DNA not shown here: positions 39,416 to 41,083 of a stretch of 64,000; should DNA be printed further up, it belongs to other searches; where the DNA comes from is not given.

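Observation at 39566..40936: TatD hydrolase fused to a TatD-associated radical-SAM-like domain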

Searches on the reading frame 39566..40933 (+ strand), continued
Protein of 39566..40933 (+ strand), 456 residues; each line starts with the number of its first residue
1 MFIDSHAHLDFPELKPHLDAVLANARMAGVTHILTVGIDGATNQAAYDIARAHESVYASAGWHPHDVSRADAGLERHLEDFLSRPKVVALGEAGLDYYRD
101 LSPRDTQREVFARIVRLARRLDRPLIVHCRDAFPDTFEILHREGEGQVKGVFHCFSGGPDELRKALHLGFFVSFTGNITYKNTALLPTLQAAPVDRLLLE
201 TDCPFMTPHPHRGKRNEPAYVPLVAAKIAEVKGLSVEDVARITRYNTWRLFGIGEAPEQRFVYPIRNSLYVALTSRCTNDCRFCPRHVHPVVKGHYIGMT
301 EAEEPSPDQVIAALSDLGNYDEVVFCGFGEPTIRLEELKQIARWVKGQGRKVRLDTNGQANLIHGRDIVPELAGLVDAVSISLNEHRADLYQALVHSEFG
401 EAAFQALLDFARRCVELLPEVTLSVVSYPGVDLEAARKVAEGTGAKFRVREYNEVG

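Call 28: predict_structure(alignment_id=A2)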
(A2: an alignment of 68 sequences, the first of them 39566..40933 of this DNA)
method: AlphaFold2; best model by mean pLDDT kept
length: 456 residues; sequences in the alignment: 68
mean_pLDDT: 94.8   pTM: 0.88
mean pLDDT of the five models: 94.8, 94.6, 94.3, 93.0, 91.2
residues with pLDDT >= 90: 405; 70-90: 47; 50-70: 1; < 50: 3
segments of 3 or more residues with pLDDT < 50: 454-456
pLDDT, mean of each block of 10 residues (from residue 1): 97 95 98 97 98 98 95 96 98 96 98 98 98 98 95 96 93 95 92 94 91 94 97 93 95 90 92 96 86 90 97 90 94 98 97 98 98 98 96 96 98 98 92 96 96 58
secondary structure, 60 per line:
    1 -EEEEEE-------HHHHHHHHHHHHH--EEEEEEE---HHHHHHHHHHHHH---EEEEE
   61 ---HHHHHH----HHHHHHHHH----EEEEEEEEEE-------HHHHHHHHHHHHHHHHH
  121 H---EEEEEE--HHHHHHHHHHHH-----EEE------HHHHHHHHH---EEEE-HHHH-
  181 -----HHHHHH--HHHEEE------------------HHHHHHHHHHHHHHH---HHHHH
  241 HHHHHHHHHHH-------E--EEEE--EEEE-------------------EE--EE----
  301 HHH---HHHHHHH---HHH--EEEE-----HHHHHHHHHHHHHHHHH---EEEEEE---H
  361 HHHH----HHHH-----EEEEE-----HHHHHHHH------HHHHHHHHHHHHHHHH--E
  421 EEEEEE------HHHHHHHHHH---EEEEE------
elements in order: E2-7 H15-27 E30-36 H40-52 E56-60 H64-69 H74-82 E87-96 H104-121 E125-130 H133-144 E150-152 H159-167 E171-174 H176-179 H186-191 E197-199 H218-232 H236-251 E262-265 E268-271 H307-313 E322-325 H331-347 E351-356 H360-364 H369-372 E378-382 H388-395 H402-417 E420-426 H433-442 E446-450

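Call 51: list_cluster_members(proteins=[P0121, P0165, P0140, P0212])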
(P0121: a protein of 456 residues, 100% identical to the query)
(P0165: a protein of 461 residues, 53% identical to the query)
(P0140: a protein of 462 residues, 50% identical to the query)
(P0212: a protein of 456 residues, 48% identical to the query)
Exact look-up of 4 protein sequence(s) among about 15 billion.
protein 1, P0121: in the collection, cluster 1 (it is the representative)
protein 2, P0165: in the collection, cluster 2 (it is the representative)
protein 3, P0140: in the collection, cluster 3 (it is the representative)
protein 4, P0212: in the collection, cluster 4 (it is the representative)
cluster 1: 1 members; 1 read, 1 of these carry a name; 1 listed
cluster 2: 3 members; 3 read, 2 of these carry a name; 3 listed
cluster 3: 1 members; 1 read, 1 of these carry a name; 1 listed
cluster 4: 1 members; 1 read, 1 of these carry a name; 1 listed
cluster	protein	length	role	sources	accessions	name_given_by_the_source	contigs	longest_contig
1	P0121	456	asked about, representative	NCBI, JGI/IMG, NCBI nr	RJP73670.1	MAG: YchF/TatD family DNA exonuclease [Candidatus Zixiibacteriota bacterium] | MAG: YchF/TatD family DNA exonuclease [candidate division Zixibacteria bacterium]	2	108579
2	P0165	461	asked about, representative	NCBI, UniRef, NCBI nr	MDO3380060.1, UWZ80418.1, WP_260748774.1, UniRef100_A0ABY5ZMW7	TatD family hydrolase [Geoalkalibacter halelectricus] | YchF/TatD family DNA exonuclease n=1 Tax=Geoalkalibacter halelectricus TaxID=2847045 ...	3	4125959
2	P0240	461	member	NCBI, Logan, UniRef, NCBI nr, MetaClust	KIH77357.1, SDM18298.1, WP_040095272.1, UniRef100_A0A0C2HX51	TatD DNase family protein [Geoalkalibacter ferrihydriticus] | Hydrolase TatD n=2 Tax=Geoalkalibacter ferrihydriticus TaxID=392333 RepID=A0A0C2HX51_9BACT | TatD family hydrolase [Geoalkalibacter ferrihydriticus]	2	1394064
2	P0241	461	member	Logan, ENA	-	-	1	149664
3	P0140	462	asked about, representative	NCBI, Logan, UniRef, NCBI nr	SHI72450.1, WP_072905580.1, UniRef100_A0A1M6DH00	TatD DNase family protein [Malonomonas rubra DSM 5091] | TatD DNase family protein n=1 Tax=Malonomonas rubra DSM 5091 TaxID=1122189 ... | TatD family hydrolase [Malonomonas rubra]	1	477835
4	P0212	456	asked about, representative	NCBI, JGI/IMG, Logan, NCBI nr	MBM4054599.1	MAG: YchF/TatD family DNA exonuclease [Planctomycetes bacterium] | YchF/TatD family DNA exonuclease [Planctomycetota bacterium]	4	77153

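Call 53: find_encoding_contigs(protein=P0128, flank=5000, max_places=1)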
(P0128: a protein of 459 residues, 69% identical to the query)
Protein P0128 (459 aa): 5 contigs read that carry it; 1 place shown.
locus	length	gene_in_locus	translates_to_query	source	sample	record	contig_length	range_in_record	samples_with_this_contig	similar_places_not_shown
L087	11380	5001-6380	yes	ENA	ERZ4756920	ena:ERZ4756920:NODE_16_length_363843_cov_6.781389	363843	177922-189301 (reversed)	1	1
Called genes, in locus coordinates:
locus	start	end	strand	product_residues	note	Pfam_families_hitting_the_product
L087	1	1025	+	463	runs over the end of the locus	PF00664:ABC_membrane, PF00005:ABC_tran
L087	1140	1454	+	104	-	PF00005:ABC_tran, PF02463:SMC_N (weak)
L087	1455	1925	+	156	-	PF00072:Response_reg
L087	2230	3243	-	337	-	-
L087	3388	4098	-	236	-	PF13229:Beta_helix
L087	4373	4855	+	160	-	PF00359:PTS_EIIA_2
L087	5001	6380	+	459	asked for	PF01026:TatD_DNase, PF04909:Amidohydro_2 (faint), PF04055:Radical_SAM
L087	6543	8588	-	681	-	PF14522:Cytochrome_C7 (faint), PF14537:Cytochrom_c3_2 (faint), PF02085:Cytochrom_CIII (weak), PF22113:Mtrc-MtrF_II-IV_dom (weak)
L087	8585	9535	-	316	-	PF01292:Ni_hydr_CYTB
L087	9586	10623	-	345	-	PF09699:Paired_CXXCH_1 (faint), PF14522:Cytochrome_C7 (faint), PF14537:Cytochrom_c3_2 (faint), PF22113:Mtrc-MtrF_II-IV_dom (faint)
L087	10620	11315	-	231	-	PF01292:Ni_hydr_CYTB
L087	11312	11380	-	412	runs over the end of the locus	PF03264:Cytochrom_NNT (faint), PF09699:Paired_CXXCH_1 (faint), PF14522:Cytochrome_C7 (faint), PF14537:Cytochrom_c3_2 (faint), PF22678:Cytochrom_c_NrfB-like (faint)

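Call 54: find_encoding_contigs(protein=P0132, flank=5000, max_places=1)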
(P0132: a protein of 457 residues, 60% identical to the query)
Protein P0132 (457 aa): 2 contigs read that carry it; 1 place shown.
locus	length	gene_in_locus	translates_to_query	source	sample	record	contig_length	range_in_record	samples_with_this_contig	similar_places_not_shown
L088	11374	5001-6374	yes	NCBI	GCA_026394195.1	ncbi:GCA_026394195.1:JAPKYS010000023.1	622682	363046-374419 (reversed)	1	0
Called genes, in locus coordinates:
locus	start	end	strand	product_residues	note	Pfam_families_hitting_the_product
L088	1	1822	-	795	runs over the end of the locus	PF20773:InhA-like_MAM (faint), PF18962:Por_Secre_tail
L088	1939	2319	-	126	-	-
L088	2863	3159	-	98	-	PF00936:BMC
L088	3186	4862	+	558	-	PF13231:PMT_2 (weak)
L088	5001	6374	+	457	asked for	PF01026:TatD_DNase, PF04909:Amidohydro_2 (faint), PF04055:Radical_SAM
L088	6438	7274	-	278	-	PF00669:Flagellin_N, PF00700:Flagellin_C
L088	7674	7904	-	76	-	-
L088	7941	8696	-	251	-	PF01479:S4 (faint), PF00849:PseudoU_synth_2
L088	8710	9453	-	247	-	PF01145:Band_7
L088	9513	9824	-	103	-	PF22570:LiaF-TM (weak)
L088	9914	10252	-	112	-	-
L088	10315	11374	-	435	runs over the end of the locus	PF25145:NfeD1b_N, PF24961:NfeD_membrane, PF01957:NfeD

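Call 58: search_protein_families(library=ncbifam, alignment_id=A2, max_evalue=1e-10)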
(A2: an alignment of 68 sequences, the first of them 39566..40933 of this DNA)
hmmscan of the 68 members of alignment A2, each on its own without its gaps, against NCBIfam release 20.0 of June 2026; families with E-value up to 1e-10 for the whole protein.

A. member 1, window:39566-40933:+ (456 aa): 8 families
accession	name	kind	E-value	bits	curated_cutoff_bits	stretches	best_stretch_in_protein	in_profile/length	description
TIGR00010.1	TIGR00010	subfamily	2.6e-77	259.7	206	1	2-252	1-252/253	YchF/TatD family DNA exonuclease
TIGR04038.1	tatD_link_rSAM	subfamily_domain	2.3e-70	236.3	129.7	1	261-453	2-192/192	TatD family nuclease-associated radical SAM protein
NF008075.0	PRK10812.1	equivalog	2.5e-54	184.3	438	1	2-255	3-258/265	metal-dependent hydrolase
TIGR04100.1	rSAM_pair_X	hypoth_equivalog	2.4e-52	177.4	262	1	262-453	3-197/197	TIGR04100 family radical SAM protein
NF007745.0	PRK10425.1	equivalog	9.1e-46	156.2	395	1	17-253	16-258/260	3'-5' ssDNA/RNA exonuclease TatD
NF008522.0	PRK11449.1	equivalog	7.7e-34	117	481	1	2-253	5-258/259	metal-dependent hydrolase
NF041926.1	QatD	equivalog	3.5e-27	95.1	230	1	4-247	1-236/239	Qat anti-phage system TatD family nuclease QatD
TIGR04317.1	W_rSAM_matur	equivalog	1.5e-11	44.1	380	1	268-426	5-155/349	tungsten cofactor oxidoreductase radical SAM maturase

B. families by the number of members that match (of 68 scanned): 8 families
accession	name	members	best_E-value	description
TIGR00010.1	TIGR00010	68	2.4e-91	YchF/TatD family DNA exonuclease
TIGR04038.1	tatD_link_rSAM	68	1.6e-89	TatD family nuclease-associated radical SAM protein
NF008075.0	PRK10812.1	68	3.3e-75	metal-dependent hydrolase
TIGR04100.1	rSAM_pair_X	68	5.7e-64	TIGR04100 family radical SAM protein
NF007745.0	PRK10425.1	68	5.9e-60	3'-5' ssDNA/RNA exonuclease TatD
NF008522.0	PRK11449.1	68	5.9e-50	metal-dependent hydrolase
NF041926.1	QatD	68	1.9e-33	Qat anti-phage system TatD family nuclease QatD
TIGR04317.1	W_rSAM_matur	45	3.6e-14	tungsten cofactor oxidoreductase radical SAM maturase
